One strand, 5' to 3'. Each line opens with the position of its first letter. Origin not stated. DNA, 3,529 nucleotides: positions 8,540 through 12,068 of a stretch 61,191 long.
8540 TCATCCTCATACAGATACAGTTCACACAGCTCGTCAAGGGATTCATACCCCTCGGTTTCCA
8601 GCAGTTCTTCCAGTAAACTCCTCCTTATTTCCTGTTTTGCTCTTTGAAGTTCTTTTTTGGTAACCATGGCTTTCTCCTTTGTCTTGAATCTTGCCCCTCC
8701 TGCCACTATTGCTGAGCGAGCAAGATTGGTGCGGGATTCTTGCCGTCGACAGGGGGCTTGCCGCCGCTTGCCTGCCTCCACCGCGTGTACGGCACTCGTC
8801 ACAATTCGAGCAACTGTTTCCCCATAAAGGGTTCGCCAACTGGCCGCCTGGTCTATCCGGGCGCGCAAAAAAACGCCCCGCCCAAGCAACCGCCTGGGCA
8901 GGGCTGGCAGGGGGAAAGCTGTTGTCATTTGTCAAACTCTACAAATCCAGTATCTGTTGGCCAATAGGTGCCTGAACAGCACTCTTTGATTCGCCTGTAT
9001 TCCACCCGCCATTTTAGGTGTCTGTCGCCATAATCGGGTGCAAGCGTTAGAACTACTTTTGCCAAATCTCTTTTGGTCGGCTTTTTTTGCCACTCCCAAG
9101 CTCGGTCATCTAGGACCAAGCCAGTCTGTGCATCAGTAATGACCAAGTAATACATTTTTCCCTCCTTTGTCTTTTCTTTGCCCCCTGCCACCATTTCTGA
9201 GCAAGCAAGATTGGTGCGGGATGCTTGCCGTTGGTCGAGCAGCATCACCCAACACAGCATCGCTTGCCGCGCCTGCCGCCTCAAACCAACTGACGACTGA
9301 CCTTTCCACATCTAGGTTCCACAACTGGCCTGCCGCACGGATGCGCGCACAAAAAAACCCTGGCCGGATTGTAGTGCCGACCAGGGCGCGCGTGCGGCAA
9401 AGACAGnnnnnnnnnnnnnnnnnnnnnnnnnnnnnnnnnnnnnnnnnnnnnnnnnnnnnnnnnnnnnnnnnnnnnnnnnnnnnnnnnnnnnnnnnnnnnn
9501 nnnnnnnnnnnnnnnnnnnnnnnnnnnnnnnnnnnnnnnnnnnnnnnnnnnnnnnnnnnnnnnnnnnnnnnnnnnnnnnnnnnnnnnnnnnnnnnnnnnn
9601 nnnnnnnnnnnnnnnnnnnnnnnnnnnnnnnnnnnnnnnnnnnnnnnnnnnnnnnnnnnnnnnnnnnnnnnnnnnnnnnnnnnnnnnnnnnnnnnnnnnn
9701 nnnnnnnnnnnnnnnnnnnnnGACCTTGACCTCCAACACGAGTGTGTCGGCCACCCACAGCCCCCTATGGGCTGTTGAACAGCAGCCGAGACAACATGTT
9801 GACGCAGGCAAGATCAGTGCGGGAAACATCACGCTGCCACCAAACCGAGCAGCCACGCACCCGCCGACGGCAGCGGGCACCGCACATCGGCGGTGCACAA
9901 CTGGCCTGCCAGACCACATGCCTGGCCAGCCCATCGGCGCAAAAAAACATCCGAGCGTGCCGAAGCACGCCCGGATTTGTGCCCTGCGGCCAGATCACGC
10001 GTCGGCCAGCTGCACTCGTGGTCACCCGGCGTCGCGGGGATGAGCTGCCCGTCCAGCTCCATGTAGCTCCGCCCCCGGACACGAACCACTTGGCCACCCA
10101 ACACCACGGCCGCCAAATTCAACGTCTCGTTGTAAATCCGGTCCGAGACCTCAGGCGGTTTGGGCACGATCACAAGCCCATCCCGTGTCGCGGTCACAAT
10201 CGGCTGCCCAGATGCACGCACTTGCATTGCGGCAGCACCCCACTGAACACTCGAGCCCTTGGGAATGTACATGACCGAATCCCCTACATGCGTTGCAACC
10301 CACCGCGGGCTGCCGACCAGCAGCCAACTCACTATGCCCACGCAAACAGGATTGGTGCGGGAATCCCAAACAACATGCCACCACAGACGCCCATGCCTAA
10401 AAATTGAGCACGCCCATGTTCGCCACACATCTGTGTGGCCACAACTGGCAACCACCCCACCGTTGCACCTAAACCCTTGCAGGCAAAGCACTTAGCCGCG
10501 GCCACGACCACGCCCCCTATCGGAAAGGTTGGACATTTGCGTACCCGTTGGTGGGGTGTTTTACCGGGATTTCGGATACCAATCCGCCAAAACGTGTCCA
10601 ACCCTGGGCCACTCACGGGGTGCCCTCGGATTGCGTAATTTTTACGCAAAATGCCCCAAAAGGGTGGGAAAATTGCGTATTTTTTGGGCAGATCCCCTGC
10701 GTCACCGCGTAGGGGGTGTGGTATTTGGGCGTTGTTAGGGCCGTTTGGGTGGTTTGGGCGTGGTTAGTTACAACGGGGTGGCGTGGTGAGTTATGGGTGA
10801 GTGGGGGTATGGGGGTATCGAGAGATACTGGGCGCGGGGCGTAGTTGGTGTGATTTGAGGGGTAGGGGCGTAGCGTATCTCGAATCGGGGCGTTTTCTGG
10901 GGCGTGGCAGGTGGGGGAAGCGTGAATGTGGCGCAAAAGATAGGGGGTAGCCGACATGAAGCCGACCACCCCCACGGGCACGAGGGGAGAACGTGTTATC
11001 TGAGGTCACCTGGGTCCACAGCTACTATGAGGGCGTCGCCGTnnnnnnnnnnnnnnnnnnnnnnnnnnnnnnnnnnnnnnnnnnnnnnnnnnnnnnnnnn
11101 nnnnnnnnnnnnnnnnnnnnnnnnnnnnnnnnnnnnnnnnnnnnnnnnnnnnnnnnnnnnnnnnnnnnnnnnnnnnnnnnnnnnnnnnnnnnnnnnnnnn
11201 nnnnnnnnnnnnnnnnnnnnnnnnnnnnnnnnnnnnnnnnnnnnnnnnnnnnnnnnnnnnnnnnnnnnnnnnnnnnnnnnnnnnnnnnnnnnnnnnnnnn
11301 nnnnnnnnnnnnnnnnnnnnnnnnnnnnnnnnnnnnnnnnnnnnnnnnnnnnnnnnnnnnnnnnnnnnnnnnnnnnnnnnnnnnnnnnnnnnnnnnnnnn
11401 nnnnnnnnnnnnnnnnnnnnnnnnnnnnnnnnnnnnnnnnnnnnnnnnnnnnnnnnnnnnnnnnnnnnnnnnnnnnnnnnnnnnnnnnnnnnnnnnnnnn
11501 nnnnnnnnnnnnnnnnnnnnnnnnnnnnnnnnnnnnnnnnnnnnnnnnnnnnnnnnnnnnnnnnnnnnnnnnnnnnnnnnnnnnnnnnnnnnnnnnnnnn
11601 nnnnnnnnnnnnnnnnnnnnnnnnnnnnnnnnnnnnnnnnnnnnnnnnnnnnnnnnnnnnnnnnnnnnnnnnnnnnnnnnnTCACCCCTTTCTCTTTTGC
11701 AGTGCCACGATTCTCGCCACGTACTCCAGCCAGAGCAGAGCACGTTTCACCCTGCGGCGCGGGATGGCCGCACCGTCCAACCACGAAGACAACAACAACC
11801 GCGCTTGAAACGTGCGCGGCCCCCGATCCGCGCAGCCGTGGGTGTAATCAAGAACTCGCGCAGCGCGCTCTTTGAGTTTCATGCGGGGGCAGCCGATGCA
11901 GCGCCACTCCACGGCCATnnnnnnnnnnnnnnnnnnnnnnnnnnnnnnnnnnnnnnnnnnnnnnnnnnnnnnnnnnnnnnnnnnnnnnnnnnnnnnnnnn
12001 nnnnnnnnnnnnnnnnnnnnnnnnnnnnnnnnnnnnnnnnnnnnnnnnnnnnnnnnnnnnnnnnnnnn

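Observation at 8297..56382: A 16-17-nt motif marks ten non-virion transcription units genome-wide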

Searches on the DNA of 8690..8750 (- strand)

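Call 99: search_dna_similar(query=window:8690-8750:-, collection=phages, mode=distant, max_evalue=10, max_rows=15)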
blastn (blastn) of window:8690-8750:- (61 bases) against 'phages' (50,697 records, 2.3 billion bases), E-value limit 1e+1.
Records with a match: 4; places in all: 4; records where one place covers at least 80% of the query: 0.
Best place of each record, by identity: 95-99% 1; 80-90% 3.
By first word of the organism name: Streptomyces 3; bajarodmic 1.
By host as written in the record: Streptomyces sanglieri UNT16F27A 2; - 1; Peromyscus fraterculus 1.
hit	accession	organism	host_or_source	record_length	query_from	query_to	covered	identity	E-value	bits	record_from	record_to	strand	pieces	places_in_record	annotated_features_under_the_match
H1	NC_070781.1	Streptomyces phage Tomas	Streptomyces sanglieri UNT16F27A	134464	26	51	43%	88.5%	5e+0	35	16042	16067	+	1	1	36: hypothetical protein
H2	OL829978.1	Streptomyces phage Tomas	Streptomyces sanglieri UNT16F27A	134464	26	51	43%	88.5%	5e+0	35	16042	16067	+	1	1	36: hypothetical protein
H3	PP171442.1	Streptomyces phage Naboo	soil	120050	26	51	43%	88.5%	5e+0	35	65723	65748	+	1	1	record has no annotation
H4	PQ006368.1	bajarodmic virus 264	Peromyscus fraterculus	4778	7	27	34%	95.2%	5e+0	35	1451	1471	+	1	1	major capsid protein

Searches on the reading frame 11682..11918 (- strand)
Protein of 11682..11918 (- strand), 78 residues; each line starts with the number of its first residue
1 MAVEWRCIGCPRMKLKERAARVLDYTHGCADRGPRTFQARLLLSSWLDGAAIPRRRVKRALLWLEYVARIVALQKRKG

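Call 19: search_protein_families(library=pfam, proteins=[window:11682-11918:-], max_evalue=0.05)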
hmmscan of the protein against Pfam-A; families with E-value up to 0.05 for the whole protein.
window:11682-11918:- (78 aa): 0 families

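Call 70: search_protein_families(library=ncbifam, alignment_id=A6, max_evalue=0.1)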
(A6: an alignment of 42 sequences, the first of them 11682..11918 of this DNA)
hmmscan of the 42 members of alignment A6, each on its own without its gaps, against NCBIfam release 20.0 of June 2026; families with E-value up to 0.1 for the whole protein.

A. member 1, window:11682-11918:- (78 aa): 0 families

B. families by the number of members that match (of 42 scanned): 25 families
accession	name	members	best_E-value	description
NF003069.1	PRK03992.1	1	1.3e-05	proteasome-activating nucleotidase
TIGR01243.1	CDC48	1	2.3e-05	CDC48 family AAA ATPase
NF047748.1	PrtsmActNtasePan1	1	2.5e-05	proteasome-activating nucleotidase Pan1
NF041006.2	cell_div_CdvC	1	3.3e-05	cell division protein CdvC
NF047747.1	PrtsmActNtasePan2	1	6.6e-05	proteasome-activating nucleotidase Pan2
TIGR01242.2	TIGR01242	1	0.00034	proteasome-activating nucleotidase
NF033550.5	transpos_ISL3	1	0.0033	ISL3 family transposase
TIGR01241.2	FtsH_fam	1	0.0036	ATP-dependent zinc metalloprotease FtsH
NF041418.1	MbpA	1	0.0038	mobilization protein MbpA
NF005111.0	PRK06545.2-3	1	0.0064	prephenate dehydrogenase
NF001679.0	PRK00440.1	1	0.012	replication factor C small subunit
NF041264.1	MobA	1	0.018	plasmid mobilization protein MobA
NF001607.0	PRK00398.1-4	1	0.021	DNA-directed RNA polymerase subunit P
TIGR02928.1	TIGR02928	1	0.023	orc1/cdc6 family replication initiation protein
TIGR03689.1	pup_AAA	1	0.026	proteasome ATPase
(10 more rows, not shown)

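Call 101: predict_structure(protein=window:11682-11918:-)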
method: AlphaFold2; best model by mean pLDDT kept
length: 78 residues; sequences in the alignment: 1
mean_pLDDT: 85.4   pTM: 0.72
mean pLDDT of the five models: 85.4, 81.2, 80.9, 77.5, 74.5
residues with pLDDT >= 90: 43; 70-90: 26; 50-70: 7; < 50: 2
segments of 3 or more residues with pLDDT < 50: none
pLDDT, mean of each block of 10 residues (from residue 1): 60 88 85 88 96 95 91 78
secondary structure, 60 per line:
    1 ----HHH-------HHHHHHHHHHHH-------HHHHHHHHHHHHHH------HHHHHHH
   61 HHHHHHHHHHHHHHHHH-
elements in order: H15-26 H34-47 H54-77

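Call 103: fold_search(model_id=the predicted structure, library=pdb)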
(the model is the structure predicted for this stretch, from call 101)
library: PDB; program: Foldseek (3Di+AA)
matches with E <= 10: 37; with E <= 0.001: 0
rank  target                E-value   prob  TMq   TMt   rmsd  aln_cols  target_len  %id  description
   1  4u2x_B                2.9e+00  0.09  0.31  0.16   5.6        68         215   22  Ebola virus VP24 in complex with Karyopherin alpha 5 C-terminus (released 2014-08-13)
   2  4u2x_C                3.1e+00  0.09  0.31  0.16   5.6        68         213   22  Ebola virus VP24 in complex with Karyopherin alpha 5 C-terminus (released 2014-08-13)
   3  4u2x_A                3.5e+00  0.08  0.31  0.16   5.6        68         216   22  Ebola virus VP24 in complex with Karyopherin alpha 5 C-terminus (released 2014-08-13)
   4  6odm_C                3.9e+00  0.12  0.38  0.06  17.6        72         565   17  Herpes simplex virus type 1 (HSV-1) portal vertex-adjacent capsid/CATC, asymmetric unit (released 2019-06-19)
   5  2huj                  5.0e+00  0.08  0.36  0.26   7.1        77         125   12  Crystal structure of a protein of uknown function (NP_471338.1) from Listeria innocua at 1.74 A resolution (released 2006-08-08)
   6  7cpq_B                5.6e+00  0.08  0.32  0.08   9.6        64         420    9  crystal structure of T2R-TTL-(+)-6-Cl-JP18 complex (released 2021-08-11)
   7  8gxl_A                5.9e+00  0.15  0.48  0.35   3.5        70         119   10  HUMAN SUGP1 433-577 (released 2022-12-14)
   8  7qxi_M                5.9e+00  0.06  0.30  0.09   7.4        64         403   20  Cryo-EM structure of RNA polymerase-sigma54 holo enzyme with promoter DNA closed complex (released 2022-11-09)
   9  7cbv_A                5.9e+00  0.02  0.20  0.10  13.9        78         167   17  Crystal structure of the transcriptional regulator PadR from Bacillus subtilis (space group H32) (released 2021-04-21)
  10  7n6g_1H               6.3e+00  0.08  0.35  0.05  12.7        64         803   16  C1 of central pair (released 2022-05-18)
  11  2im8_B                6.7e+00  0.12  0.43  0.30   6.8        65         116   18  X-Ray Crystal Structure of Protein yppE from Bacillus subtilis. Northeast Structural Genomics Consortium Target SR213. (released 2006-10-17)
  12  4ol8_B                7.1e+00  0.13  0.47  0.11   3.9        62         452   13  Ty3 reverse transcriptase bound to DNA/RNA (released 2014-03-05)
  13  6rd4_P                7.1e+00  0.05  0.28  0.15  10.1        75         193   19  CryoEM structure of Polytomella F-ATP synthase, Full dimer, composite map (released 2019-07-03)
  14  8vrj_1                7.1e+00  0.02  0.22  0.06  10.2        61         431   11  Rigid body fitted model for gamma tubulin ring complex capped microtubule (released 2024-03-27)
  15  3o5t_A                8.0e+00  0.08  0.36  0.12   3.5        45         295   16  Structure of DraG-GlnZ complex with ADP (released 2011-10-05)
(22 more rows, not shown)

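Call 105: fold_search(model_id=the predicted structure, library=viral)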
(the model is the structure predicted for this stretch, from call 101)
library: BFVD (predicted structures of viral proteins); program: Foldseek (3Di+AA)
matches with E <= 10: 78; with E <= 0.001: 0
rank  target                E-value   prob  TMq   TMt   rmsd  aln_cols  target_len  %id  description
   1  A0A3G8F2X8            1.3e+00  0.28  0.41  0.22   6.3        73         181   15  Uncharacterized protein [Escherichia phage Skarpretter]
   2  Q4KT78                2.2e+00  0.33  0.48  0.13   3.8        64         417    8  ORF1629 [Chrysodeixis chalcites nucleopolyhedrovirus]
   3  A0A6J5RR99            2.2e+00  0.20  0.34  0.17   4.8        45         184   24  Uncharacterized protein [uncultured Caudovirales phage]
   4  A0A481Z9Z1            2.4e+00  0.13  0.38  0.31  16.8        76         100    9  3 transmembrane helices protein [Pithovirus LCPAC401]
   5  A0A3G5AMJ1            2.9e+00  0.15  0.39  0.10   5.0        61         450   18  Uncharacterized protein [Sylvanvirus sp.]
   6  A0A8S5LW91            2.9e+00  0.04  0.24  0.09  12.8        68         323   20  Antibody light chain protein (Fragment) [Myoviridae sp. cto1k8]
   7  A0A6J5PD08            3.1e+00  0.08  0.27  0.18  11.2        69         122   17  Uncharacterized protein [uncultured Caudovirales phage]
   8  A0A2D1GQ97            4.1e+00  0.16  0.51  0.28   7.2        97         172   10  (no name in the UniProt tables at hand)
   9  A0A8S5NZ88            4.4e+00  0.13  0.42  0.40   4.8        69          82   10  Uncharacterized protein [Siphoviridae sp. ctTBR23]
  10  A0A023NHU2            4.4e+00  0.08  0.35  0.35   6.8        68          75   13  Uncharacterized protein [Dinoroseobacter phage DFL12phi1]
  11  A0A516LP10            4.4e+00  0.07  0.33  0.32   6.8        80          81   14  (no name in the UniProt tables at hand)
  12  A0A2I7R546            4.6e+00  0.18  0.52  0.37   4.8        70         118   14  (no name in the UniProt tables at hand)
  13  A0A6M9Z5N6            4.6e+00  0.04  0.26  0.27   9.5        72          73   17  (no name in the UniProt tables at hand)
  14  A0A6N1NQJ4            4.9e+00  0.06  0.36  0.16  10.6        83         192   10  Putative ORFan [Tupanvirus deep ocean]
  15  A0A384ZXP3            5.2e+00  0.07  0.27  0.22   9.1        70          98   13  Uncharacterized protein [Dickeya phage vB_DsoM_JA29]
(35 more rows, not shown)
